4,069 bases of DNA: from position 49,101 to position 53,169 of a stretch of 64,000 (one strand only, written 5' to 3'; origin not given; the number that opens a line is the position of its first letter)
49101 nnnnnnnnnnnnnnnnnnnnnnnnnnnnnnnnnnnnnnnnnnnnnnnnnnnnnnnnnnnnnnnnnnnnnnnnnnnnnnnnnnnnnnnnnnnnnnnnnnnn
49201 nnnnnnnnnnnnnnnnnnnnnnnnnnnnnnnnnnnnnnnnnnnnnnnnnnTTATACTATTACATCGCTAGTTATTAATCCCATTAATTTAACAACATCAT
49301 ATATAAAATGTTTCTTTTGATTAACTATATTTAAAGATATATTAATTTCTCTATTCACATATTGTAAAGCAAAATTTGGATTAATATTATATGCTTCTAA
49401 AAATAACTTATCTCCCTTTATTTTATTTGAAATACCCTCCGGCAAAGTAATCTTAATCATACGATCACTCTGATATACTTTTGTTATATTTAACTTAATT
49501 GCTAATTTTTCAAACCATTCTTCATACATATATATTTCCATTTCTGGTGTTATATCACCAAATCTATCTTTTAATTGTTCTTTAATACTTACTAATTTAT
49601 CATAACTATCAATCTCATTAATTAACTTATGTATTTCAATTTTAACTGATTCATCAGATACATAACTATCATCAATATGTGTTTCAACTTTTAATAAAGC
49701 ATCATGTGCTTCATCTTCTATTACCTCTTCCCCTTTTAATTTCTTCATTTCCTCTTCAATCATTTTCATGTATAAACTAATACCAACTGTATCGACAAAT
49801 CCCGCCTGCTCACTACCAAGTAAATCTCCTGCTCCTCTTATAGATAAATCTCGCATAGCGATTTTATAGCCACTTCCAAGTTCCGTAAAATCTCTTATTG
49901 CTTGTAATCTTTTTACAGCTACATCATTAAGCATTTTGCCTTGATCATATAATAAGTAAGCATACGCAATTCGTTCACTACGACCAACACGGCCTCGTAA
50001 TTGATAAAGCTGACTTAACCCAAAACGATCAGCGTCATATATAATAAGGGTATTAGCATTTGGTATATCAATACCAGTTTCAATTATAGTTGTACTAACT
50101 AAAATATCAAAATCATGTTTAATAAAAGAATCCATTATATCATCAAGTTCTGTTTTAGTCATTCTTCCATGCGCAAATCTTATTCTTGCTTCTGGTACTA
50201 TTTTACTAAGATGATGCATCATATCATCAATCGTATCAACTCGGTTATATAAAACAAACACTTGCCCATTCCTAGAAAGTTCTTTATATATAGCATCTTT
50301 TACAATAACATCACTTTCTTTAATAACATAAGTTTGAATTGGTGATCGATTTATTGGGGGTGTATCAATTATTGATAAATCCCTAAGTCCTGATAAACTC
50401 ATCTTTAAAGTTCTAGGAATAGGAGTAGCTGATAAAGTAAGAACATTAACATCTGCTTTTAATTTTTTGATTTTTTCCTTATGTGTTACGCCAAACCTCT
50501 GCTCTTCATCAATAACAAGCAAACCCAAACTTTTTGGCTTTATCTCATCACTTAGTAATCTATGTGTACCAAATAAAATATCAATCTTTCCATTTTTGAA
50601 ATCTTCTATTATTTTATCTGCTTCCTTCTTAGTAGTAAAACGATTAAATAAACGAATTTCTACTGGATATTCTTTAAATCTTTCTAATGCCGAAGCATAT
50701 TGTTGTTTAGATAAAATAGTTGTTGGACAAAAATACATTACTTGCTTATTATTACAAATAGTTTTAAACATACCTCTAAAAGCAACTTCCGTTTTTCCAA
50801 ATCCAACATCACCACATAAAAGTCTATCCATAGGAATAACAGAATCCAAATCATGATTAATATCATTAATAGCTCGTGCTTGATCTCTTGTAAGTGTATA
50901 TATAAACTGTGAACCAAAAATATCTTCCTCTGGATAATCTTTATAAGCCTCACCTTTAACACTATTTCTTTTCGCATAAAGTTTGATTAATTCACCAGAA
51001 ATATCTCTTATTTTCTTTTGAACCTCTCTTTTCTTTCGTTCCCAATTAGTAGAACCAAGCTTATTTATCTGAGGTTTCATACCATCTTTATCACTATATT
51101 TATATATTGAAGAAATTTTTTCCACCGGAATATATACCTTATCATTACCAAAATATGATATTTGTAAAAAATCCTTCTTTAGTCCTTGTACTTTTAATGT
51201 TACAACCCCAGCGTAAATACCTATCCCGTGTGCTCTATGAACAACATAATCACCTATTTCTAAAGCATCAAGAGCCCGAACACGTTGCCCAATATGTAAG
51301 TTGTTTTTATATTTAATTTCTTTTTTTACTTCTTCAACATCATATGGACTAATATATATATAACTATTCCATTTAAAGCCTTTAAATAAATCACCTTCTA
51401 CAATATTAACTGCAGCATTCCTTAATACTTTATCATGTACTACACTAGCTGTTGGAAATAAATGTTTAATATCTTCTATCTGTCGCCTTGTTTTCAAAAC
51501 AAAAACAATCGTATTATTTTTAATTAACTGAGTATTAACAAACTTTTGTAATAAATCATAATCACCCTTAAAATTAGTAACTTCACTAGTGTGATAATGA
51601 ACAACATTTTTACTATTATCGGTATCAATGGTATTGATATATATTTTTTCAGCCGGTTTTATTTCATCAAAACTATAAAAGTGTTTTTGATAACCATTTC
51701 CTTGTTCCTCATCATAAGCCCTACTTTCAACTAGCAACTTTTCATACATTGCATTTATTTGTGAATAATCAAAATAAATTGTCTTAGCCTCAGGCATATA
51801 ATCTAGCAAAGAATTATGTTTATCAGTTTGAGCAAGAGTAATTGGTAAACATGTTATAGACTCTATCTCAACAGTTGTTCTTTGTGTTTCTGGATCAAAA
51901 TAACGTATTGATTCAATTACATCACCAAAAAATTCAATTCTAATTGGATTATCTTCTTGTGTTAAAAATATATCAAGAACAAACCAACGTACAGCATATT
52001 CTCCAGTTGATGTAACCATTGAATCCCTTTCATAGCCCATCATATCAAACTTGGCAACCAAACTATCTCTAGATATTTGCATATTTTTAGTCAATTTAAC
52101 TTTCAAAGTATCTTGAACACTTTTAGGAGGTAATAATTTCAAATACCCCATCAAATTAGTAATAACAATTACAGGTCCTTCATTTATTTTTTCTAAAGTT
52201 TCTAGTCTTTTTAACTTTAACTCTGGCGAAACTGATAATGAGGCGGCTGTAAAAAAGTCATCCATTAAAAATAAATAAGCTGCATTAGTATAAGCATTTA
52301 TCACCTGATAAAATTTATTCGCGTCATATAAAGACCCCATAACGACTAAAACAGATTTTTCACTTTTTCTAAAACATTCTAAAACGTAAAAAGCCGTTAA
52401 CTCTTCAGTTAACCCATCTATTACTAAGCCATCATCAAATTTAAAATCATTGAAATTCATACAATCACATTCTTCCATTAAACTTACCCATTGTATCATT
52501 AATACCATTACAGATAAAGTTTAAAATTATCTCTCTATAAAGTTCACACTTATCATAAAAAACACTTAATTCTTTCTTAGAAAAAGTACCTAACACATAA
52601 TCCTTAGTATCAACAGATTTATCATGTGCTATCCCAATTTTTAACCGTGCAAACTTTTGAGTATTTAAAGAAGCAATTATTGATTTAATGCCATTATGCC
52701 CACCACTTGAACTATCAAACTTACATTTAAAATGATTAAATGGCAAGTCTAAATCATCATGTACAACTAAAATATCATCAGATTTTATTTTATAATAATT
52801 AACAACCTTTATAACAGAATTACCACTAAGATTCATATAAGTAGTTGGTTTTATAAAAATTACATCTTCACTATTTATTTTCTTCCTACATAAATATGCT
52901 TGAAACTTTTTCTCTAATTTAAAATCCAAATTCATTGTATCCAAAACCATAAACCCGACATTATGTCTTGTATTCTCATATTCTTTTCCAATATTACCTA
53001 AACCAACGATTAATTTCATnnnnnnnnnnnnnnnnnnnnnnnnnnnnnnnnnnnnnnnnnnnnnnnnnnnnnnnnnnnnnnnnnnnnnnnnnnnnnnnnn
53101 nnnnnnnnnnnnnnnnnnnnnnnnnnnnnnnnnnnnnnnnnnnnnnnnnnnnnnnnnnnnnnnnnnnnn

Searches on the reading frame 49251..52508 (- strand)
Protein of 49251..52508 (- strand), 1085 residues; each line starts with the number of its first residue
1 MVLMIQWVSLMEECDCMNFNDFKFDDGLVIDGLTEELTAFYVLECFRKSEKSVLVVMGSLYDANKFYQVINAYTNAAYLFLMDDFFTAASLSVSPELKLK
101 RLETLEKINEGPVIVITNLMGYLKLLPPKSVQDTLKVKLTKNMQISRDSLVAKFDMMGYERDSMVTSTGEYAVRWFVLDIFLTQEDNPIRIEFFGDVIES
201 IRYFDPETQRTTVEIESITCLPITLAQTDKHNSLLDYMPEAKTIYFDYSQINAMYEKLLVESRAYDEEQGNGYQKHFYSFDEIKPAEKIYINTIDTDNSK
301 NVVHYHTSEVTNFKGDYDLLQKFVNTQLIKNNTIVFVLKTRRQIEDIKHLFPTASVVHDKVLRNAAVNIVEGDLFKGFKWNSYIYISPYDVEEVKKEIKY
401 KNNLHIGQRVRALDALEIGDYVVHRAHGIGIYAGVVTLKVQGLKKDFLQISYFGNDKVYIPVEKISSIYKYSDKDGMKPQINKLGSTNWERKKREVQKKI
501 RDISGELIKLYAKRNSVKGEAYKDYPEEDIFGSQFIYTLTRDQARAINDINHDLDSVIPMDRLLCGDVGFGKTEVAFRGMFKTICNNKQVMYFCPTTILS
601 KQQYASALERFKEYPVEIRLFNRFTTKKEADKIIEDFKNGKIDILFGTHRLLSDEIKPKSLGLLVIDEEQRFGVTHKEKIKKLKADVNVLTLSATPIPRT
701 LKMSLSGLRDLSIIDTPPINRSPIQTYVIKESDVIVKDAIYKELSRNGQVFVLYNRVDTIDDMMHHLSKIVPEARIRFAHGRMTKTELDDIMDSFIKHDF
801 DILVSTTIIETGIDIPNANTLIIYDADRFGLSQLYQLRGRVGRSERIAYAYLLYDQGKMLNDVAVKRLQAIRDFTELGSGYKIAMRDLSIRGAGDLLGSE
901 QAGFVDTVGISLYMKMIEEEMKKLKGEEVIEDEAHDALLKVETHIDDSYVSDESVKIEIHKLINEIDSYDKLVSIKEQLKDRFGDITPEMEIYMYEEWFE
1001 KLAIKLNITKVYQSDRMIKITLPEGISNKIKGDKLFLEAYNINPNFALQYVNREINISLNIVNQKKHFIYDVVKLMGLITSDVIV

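Call 19: search_protein_families(library=pfam, proteins=[window:49251-52508:-], max_evalue=0.001)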
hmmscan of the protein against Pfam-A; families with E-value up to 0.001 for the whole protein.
window:49251-52508:- (1085 aa): 6 families
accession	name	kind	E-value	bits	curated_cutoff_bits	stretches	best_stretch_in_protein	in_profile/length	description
PF00271.37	Helicase_C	-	1.7e-28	99.5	23.5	2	739-844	5-109/110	Helicase conserved C-terminal domain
PF00270.35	DEAD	-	1e-24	87.6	26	1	540-702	1-165/167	DEAD/DEAH box helicase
PF17757.6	UvrB_inter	-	1.3e-22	80.2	22.9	1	137-223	1-88/91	UvrB interaction domain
PF02559.22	CarD_TRCF_RID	-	7.6e-19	68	23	1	416-472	1-57/57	CarD-like/TRCF RID domain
PF03461.20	TRCF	-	7.7e-13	49.1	25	1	939-1025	1-87/95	TRCF domain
PF22590.2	Cas3-like_C_2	-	4e-06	27.5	27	1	747-845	2-105/106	CRISPR-associated nuclease/helicase Cas3, C-terminal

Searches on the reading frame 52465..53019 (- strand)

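Call 19: search_protein_families(library=pfam, proteins=[window:52465-53019:-], max_evalue=0.001)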
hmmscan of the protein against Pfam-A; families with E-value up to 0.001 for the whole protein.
window:52465-53019:- (184 aa): 1 family
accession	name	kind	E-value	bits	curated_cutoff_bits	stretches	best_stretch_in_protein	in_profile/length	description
PF01195.25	Pept_tRNA_hydro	-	1.2e-61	208.3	27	1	3-181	1-183/183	Peptidyl-tRNA hydrolase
